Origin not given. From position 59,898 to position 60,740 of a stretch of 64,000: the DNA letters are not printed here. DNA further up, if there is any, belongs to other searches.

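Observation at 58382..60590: Four tandem paralogs of a secreted coiled-coil protein with CxxxC after the signal peptide and a C-terminal Cys pair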

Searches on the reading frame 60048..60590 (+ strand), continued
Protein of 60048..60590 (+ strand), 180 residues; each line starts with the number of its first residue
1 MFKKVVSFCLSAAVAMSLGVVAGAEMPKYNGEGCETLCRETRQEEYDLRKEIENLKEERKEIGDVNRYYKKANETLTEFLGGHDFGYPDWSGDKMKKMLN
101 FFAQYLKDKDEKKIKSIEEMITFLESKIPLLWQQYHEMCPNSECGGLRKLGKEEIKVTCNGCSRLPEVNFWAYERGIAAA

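Call 36: find_encoding_contigs(protein=P0019, flank=6000, max_places=2)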
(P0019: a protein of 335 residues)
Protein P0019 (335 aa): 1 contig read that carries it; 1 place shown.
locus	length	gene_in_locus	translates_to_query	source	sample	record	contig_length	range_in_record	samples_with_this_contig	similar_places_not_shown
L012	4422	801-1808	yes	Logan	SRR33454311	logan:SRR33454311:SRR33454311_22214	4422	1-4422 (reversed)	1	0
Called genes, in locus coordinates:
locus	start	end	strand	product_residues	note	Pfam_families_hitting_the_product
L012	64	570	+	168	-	-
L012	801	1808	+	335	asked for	-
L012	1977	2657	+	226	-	PF02397:Bac_transf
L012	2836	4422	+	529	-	?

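Call 37: find_encoding_contigs(protein=P0017, flank=6000, max_places=2)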
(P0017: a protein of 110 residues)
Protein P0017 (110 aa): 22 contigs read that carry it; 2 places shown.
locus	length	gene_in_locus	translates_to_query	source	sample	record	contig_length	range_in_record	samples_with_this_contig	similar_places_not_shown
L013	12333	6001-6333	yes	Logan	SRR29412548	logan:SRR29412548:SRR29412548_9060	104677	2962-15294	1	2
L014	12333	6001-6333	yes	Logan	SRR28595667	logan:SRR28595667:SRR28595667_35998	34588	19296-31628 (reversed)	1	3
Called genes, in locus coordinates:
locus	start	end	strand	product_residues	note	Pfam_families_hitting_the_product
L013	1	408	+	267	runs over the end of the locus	PF02557:VanY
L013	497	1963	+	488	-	PF00749:tRNA-synt_1c, PF19269:Anticodon_2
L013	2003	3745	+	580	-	PF00749:tRNA-synt_1c, PF03950:tRNA-synt_1c_C, PF20974:tRNA-synt_1c_C2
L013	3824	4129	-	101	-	PF07638:Sigma70_ECF (weak), PF04545:Sigma70_r4, PF08281:Sigma70_r4_2, PF13384:HTH_23 (weak)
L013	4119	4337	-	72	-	-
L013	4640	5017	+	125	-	PF12844:HTH_19, PF13560:HTH_31, PF01381:HTH_3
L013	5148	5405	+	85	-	PF06114:Peptidase_M78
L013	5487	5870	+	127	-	-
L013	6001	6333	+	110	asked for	-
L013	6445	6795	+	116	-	PF05154:TM2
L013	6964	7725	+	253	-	-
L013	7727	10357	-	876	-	PF00690:Cation_ATPase_N, PF00122:E1-E2_ATPase, PF00702:Hydrolase, PF13246:Cation_ATPase, PF00689:Cation_ATPase_C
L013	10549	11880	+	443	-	PF07690:MFS_1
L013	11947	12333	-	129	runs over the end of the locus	-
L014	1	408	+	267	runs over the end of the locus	PF02557:VanY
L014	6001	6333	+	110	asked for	-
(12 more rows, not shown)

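Call 41: find_related_loci(query=A3, collection=genome_contigs, flank=8000)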
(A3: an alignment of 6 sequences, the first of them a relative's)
Query A3 (206 aa) in genome_contigs; peptide patterns used: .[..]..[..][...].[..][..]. (x = any residue, [..] = any of these).
40 stretches matched a pattern; 3 encode a relative of the query (tblastn E <= 1e-3); 3 distinct loci.
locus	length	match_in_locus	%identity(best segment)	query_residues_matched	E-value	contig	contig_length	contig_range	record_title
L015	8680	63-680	100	1-206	9e-138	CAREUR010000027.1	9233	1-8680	MAG TPA_asm: uncultured Eubacteriales bacterium isolate MGBC113193 genome assembly, contig: MGBC113193.27, whole genome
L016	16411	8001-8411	36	1-140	2e-11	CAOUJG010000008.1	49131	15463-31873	MAG TPA_asm: uncultured Eubacteriales bacterium isolate MGBC113401 genome assembly, contig: MGBC113401.8, whole genome s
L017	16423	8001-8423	36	1-141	4e-10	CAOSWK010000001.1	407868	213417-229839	MAG TPA_asm: uncultured Eubacteriales bacterium isolate MGBC113434 genome assembly, contig: MGBC113434.1, whole genome s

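Call 47: search_protein_families(library=pfam, alignment_id=A2, max_evalue=1)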
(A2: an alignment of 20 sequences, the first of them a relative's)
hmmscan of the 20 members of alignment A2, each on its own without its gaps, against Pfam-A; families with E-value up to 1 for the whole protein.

A. member 1, P0011 (190 aa): 1 family
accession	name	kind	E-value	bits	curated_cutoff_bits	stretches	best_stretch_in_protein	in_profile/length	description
PF11064.13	DUF2865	-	0.31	11.9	22.4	1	25-100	24-98/116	Protein of unknown function (DUF2865)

B. families by the number of members that match (of 20 scanned): 45 families (the first 25 are shown)
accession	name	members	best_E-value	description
PF14703.12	PHM7_cyt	3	0.00033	Cytosolic domain of 10TM putative phosphate transporter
PF16888.10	YwqH-like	2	0.0022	YwqH-like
PF05859.17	Mis12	2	0.0076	Mis12 protein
PF02970.22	TBCA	2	0.0095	Tubulin binding cofactor A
PF09804.14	DENND11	2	0.021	DENN domain-containing protein 11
PF11064.13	DUF2865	2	0.043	Protein of unknown function (DUF2865)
PF19111.5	DUF5798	2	0.13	Family of unknown function (DUF5798)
PF03175.18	DNA_pol_B_2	1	0.0079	DNA polymerase type B, organellar and viral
PF09074.15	Mer2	1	0.013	Mer2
PF22714.1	SNaCT8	1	0.017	Short NACHT-associated C-Terminal domain, family 8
PF06569.16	DUF1128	1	0.017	Protein of unknown function (DUF1128)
PF03357.26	Snf7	1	0.017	Snf7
PF25504.1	HEAT_5MP1_2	1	0.019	5MP1/2 HEAT domain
PF02185.22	HR1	1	0.019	Hr1 repeat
PF18832.6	LPD18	1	0.02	Large polyvalent protein-associated domain 18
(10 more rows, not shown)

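Call 48: search_protein_families(library=padloc, proteins=[window:60048-60590:+], max_evalue=0.1)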
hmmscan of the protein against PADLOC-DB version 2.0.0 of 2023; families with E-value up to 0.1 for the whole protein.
window:60048-60590:+ (180 aa): 0 families

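Call 53: find_homologous_proteins(query=A2, max_evalue=0.001)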
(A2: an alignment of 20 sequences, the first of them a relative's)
Query A2 (20 sequences) (190 aa, profile of the alignment): 21 proteins with E <= 0.001 among 8000 candidates.
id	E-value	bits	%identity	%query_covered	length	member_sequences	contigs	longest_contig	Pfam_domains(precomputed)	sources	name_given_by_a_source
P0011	1.3e-44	170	100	100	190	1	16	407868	-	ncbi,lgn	-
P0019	1.7e-39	154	34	69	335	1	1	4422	-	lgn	-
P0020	5.9e-38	149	98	92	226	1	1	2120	-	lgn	-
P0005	1.2e-34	138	41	21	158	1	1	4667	-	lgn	-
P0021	1.6e-33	134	74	93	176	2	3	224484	-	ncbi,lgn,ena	-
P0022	1.2e-32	131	36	74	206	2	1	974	-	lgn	-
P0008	4.5e-32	129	41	21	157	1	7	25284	-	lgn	-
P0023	1.6e-19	89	-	-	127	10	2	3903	-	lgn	-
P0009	2.9e-19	88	23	58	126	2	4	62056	-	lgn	-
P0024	3.5e-18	84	-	-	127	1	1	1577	-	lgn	-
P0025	3.7e-18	84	-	-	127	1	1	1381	-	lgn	-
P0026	5.0e-18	84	-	-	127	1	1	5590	-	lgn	-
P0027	8.3e-18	83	-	-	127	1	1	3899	-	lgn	-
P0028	1.1e-17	83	-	-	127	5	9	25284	-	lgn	-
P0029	2.6e-17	81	-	-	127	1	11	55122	-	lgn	-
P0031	4.3e-17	81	-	-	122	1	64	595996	-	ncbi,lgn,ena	-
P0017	3.8e-15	74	35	24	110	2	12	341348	-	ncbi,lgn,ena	-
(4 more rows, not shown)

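Call 54: fold_search(model_id=the predicted structure, library=viral)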
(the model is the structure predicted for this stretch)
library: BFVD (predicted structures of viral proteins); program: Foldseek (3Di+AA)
matches with E <= 10: 826; with E <= 0.001: 0
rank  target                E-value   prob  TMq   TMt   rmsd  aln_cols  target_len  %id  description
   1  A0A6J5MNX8            2.4e-02  0.99  0.48  0.39  14.4       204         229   10  Uncharacterized protein [uncultured Caudovirales phage]
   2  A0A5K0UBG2            3.0e-02  0.99  0.47  0.15  17.8       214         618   14  Uncharacterized protein [Yasminevirus sp. GU-2018]
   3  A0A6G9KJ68            6.8e-02  0.96  0.42  0.39  13.7       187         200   13  (no name in the UniProt tables at hand)
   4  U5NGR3                7.6e-02  0.51  0.27  0.21  18.9       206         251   14  (no name in the UniProt tables at hand)
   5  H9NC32                9.6e-02  0.63  0.31  0.24  17.9       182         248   11  (no name in the UniProt tables at hand)
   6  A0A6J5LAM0            1.2e-01  0.92  0.45  0.13  18.0       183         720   13  Uncharacterized protein [uncultured Caudovirales phage]
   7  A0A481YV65            1.5e-01  0.28  0.25  0.07  27.4       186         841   18  Chromosome segregation ATPase [Marseillevirus LCMAC103]
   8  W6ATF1                1.5e-01  0.72  0.32  0.19   9.0       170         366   16  (no name in the UniProt tables at hand)
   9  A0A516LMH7            1.5e-01  0.54  0.32  0.26  21.3       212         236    8  (no name in the UniProt tables at hand)
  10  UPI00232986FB         1.6e-01  0.99  0.41  0.55   4.7       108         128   14  (no name look-up for this kind of identifier)
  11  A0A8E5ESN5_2          1.7e-01  0.85  0.41  0.11  11.8       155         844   11  Protein ORF131 [Anguillid herpesvirus 1]
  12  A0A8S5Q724            1.7e-01  0.54  0.30  0.22  36.9       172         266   16  Uncharacterized protein [Podoviridae sp. ctJaJ36]
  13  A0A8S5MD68            1.7e-01  0.47  0.27  0.05  14.7       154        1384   21  Minor tail protein [Siphoviridae sp. cti6f5]
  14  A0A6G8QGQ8            2.1e-01  0.20  0.23  0.04  26.7       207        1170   15  (no name in the UniProt tables at hand)
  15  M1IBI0                2.2e-01  0.97  0.46  0.49   8.0       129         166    8  (no name in the UniProt tables at hand)
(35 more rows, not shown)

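Call 56: find_encoding_contigs(protein=P0031, flank=6000, max_places=3)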
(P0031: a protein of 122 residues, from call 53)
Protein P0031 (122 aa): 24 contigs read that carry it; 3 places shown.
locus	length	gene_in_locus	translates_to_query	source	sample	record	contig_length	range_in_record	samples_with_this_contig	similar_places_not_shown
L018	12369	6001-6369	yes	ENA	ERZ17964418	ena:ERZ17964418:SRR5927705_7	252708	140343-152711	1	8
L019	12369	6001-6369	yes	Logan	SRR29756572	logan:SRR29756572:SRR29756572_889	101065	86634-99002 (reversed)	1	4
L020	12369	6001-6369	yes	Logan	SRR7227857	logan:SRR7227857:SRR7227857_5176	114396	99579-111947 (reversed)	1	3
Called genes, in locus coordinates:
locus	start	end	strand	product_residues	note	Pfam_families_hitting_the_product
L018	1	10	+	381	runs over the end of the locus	PF24568:CC_PcsB (weak), PF01551:Peptidase_M23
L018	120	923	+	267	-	PF02557:VanY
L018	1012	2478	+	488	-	PF00749:tRNA-synt_1c, PF19269:Anticodon_2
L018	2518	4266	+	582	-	PF00749:tRNA-synt_1c, PF03950:tRNA-synt_1c_C, PF20974:tRNA-synt_1c_C2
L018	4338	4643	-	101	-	PF07638:Sigma70_ECF (weak), PF04297:UPF0122 (weak), PF04545:Sigma70_r4, PF08281:Sigma70_r4_2, PF13384:HTH_23 (weak)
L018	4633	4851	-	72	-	-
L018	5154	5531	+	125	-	PF12844:HTH_19, PF13560:HTH_31, PF01381:HTH_3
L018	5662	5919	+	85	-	PF06114:Peptidase_M78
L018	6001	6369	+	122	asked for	-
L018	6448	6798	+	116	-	PF05154:TM2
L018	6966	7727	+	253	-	-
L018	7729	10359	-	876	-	PF00690:Cation_ATPase_N, PF00122:E1-E2_ATPase, PF00702:Hydrolase, PF13246:Cation_ATPase, PF00689:Cation_ATPase_C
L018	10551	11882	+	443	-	PF07690:MFS_1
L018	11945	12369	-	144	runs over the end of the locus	-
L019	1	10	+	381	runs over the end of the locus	PF24568:CC_PcsB (weak), PF01551:Peptidase_M23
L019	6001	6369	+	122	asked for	-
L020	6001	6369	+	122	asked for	-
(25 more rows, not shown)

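Call 71: find_related_loci(query=A3, collection=viral_contigs, flank=5000)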
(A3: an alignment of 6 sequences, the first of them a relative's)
Query A3 (206 aa) in viral_contigs; peptide patterns used: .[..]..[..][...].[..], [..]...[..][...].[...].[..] (x = any residue, [..] = any of these).
267 stretches matched a pattern, but none encodes a relative of the query by tblastn (E <= 1e-3).

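Call 73: search_dna_similar(query=window:60048-60587:+, collection=plasmids, mode=protein, max_evalue=0.001)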
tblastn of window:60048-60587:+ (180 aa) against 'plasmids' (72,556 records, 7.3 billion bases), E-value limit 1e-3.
No match.

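Call 76: find_related_loci(query=A3, collection=metagenome_contigs, flank=6000)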
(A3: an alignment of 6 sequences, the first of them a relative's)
Query A3 (206 aa) in metagenome_contigs; peptide patterns used: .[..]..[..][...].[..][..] (x = any residue, [..] = any of these).
509 stretches matched a pattern, but none encodes a relative of the query by tblastn (E <= 1e-3).
